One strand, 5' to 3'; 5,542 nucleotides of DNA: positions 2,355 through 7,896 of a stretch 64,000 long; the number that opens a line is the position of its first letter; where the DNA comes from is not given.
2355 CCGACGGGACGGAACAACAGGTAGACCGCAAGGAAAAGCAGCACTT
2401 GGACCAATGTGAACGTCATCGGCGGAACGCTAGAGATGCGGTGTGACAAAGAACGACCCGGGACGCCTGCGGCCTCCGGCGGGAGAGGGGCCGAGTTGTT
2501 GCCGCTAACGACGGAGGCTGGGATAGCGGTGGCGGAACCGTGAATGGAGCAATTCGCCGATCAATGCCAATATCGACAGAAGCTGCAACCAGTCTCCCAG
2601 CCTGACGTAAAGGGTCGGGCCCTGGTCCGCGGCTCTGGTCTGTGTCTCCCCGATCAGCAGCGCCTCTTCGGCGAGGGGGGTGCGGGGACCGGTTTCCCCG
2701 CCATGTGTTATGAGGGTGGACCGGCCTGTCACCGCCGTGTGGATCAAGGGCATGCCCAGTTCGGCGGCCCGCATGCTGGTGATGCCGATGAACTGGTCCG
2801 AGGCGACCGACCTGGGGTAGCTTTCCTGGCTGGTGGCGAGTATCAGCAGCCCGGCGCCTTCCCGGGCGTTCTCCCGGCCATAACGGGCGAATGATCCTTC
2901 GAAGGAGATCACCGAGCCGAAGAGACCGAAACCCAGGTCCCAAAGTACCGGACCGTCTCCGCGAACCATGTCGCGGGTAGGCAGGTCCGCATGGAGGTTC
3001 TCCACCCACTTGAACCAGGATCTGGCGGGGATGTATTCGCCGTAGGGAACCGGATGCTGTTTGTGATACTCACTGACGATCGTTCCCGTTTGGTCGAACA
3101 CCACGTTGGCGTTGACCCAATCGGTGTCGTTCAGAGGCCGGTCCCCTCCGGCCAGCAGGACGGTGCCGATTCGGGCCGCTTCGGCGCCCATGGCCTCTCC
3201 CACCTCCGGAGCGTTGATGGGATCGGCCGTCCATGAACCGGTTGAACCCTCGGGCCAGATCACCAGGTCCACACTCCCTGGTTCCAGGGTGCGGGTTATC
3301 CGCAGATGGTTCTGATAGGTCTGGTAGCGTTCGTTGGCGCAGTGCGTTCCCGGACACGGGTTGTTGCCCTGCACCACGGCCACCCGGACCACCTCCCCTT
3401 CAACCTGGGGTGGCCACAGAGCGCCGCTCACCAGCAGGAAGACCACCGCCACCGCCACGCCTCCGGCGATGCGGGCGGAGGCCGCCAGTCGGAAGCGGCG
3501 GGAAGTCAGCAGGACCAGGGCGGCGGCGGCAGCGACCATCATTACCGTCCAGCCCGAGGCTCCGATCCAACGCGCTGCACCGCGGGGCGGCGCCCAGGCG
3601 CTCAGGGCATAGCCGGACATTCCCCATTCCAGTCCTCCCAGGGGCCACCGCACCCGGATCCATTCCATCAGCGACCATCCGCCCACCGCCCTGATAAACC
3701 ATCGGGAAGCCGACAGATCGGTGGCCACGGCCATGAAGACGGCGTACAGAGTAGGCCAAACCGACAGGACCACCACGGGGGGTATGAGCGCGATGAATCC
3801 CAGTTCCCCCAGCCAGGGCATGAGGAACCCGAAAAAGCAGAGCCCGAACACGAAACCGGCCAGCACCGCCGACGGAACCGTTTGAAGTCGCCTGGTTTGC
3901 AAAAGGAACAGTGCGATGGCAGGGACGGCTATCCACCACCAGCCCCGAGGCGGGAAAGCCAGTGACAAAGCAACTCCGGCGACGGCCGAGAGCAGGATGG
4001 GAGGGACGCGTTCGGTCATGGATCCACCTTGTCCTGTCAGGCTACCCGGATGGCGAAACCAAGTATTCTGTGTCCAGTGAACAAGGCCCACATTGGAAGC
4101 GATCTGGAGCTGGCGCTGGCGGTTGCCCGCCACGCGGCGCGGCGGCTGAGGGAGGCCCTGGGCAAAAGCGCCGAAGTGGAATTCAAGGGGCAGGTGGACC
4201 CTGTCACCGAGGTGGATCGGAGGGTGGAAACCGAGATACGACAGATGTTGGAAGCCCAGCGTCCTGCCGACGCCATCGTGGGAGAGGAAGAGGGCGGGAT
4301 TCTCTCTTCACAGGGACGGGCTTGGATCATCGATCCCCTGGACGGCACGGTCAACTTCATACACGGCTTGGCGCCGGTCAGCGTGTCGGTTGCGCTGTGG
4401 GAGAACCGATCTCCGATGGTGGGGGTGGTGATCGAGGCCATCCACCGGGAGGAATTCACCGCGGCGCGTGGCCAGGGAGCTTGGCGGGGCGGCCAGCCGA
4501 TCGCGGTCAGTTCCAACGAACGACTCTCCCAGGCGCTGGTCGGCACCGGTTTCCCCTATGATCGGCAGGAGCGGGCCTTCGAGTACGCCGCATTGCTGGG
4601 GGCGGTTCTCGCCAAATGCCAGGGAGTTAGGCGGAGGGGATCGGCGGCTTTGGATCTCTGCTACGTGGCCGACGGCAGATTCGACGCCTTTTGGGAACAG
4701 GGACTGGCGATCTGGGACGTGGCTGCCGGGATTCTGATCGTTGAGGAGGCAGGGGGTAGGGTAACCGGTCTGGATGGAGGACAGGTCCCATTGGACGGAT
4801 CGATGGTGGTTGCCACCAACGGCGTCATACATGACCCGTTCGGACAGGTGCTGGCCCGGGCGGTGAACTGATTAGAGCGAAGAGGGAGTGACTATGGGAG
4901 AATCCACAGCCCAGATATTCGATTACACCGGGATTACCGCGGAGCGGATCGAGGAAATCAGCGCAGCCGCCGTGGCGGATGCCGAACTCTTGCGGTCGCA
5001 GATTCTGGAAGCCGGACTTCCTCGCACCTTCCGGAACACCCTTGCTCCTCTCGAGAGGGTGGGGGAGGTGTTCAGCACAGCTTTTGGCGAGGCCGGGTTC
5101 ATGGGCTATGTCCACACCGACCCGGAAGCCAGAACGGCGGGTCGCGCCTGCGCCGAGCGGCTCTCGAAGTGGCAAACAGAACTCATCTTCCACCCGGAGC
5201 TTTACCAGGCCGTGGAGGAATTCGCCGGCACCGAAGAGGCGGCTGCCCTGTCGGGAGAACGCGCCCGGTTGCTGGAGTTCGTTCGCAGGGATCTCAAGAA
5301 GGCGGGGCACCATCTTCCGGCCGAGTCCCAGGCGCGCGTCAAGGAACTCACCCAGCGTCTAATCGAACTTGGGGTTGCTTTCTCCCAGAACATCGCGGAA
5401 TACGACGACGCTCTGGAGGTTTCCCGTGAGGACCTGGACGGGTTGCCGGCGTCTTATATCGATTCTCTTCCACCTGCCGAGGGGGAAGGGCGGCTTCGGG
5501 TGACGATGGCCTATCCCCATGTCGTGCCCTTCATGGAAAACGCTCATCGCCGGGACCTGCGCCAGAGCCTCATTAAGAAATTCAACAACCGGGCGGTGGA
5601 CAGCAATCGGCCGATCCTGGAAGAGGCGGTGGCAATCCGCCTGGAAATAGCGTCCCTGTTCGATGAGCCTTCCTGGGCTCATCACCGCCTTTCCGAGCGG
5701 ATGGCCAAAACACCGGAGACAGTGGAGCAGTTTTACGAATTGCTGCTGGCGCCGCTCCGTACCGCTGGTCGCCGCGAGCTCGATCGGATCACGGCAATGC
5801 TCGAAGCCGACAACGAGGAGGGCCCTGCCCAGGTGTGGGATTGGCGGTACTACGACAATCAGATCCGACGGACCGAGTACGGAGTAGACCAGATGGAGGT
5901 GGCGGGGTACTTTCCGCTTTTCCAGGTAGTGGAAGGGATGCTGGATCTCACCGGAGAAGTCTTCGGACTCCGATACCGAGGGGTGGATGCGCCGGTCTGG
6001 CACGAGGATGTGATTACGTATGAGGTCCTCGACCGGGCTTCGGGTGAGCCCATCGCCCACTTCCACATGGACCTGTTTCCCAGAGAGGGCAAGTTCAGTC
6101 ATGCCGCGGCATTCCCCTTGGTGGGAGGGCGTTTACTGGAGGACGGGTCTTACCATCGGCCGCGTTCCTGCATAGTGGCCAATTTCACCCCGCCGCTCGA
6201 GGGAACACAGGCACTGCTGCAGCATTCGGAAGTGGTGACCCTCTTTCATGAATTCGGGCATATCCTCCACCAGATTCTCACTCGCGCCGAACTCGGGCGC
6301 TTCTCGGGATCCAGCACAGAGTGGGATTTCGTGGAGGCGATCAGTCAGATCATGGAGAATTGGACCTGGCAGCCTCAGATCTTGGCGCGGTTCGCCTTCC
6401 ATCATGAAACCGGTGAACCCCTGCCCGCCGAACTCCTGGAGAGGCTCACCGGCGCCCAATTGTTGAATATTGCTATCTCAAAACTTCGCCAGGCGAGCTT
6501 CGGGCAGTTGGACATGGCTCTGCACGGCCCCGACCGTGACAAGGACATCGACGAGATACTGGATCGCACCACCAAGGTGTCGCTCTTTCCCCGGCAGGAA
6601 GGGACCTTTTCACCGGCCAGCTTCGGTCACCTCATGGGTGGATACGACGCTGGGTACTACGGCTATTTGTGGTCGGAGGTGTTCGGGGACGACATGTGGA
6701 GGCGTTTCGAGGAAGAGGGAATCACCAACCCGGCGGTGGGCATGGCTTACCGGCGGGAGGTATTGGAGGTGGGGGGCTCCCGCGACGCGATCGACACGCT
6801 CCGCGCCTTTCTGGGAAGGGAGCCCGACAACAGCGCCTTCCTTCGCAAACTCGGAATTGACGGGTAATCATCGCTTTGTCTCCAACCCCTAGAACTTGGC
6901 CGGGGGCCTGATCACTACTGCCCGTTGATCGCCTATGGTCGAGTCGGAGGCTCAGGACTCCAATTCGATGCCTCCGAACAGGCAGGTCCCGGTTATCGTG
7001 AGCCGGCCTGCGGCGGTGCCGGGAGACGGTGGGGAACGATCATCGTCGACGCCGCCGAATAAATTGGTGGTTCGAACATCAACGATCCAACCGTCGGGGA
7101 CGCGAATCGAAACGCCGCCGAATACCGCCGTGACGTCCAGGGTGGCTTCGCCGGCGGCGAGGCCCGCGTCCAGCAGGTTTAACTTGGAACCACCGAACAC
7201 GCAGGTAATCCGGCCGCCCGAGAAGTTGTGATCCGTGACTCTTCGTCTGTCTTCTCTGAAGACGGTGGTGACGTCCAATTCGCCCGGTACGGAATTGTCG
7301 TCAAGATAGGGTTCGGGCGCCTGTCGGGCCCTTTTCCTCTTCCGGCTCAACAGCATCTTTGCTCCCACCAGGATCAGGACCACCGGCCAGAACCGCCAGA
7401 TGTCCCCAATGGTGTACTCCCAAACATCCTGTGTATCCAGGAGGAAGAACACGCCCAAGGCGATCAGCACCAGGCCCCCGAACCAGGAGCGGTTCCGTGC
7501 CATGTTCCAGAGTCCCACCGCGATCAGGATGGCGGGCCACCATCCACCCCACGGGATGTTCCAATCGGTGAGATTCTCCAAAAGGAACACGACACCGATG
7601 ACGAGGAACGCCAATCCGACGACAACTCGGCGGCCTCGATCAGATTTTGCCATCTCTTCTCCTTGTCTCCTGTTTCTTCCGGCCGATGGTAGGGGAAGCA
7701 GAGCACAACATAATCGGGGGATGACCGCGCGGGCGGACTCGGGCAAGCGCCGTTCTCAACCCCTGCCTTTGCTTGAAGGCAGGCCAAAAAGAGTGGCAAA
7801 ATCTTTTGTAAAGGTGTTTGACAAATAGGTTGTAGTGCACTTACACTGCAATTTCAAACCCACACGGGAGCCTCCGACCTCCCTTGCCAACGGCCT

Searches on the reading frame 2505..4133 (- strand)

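Call 73: search_protein_families(library=pfam, proteins=[window:2505-4133:-], max_evalue=0.00001)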
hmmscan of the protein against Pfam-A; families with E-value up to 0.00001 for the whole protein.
window:2505-4133:- (542 aa): 2 families
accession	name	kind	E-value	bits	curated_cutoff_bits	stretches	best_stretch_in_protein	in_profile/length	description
PF20154.4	LNT_N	-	8.1e-20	72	27.1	1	52-204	1-158/159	Apolipoprotein N-acyltransferase N-terminal domain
PF00795.27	CN_hydrolase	-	1.8e-14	54.1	23.2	1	250-496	1-245/256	Carbon-nitrogen hydrolase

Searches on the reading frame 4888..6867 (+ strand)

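Call 73: search_protein_families(library=pfam, proteins=[window:4888-6867:+], max_evalue=0.00001)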
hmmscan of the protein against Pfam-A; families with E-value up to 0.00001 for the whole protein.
window:4888-6867:+ (659 aa): 1 family
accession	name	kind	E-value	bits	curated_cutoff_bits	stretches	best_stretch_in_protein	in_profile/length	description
PF01432.26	Peptidase_M3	-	3.1e-121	406.3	27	1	215-656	1-456/457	Peptidase family M3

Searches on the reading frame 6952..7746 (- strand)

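Call 73: search_protein_families(library=pfam, proteins=[window:6952-7746:-], max_evalue=0.00001)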
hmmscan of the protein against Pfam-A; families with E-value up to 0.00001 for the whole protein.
window:6952-7746:- (264 aa): 2 families
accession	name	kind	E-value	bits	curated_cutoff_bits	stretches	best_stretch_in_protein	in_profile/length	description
PF18917.5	LiaI-LiaF-like_TM1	-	1.9e-19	69.9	27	2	88-132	1-42/42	LiaI-LiaF-like transmembrane region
PF22570.1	LiaF-TM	-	7e-19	68.9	27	1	42-138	1-97/98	LiaF transmembrane domain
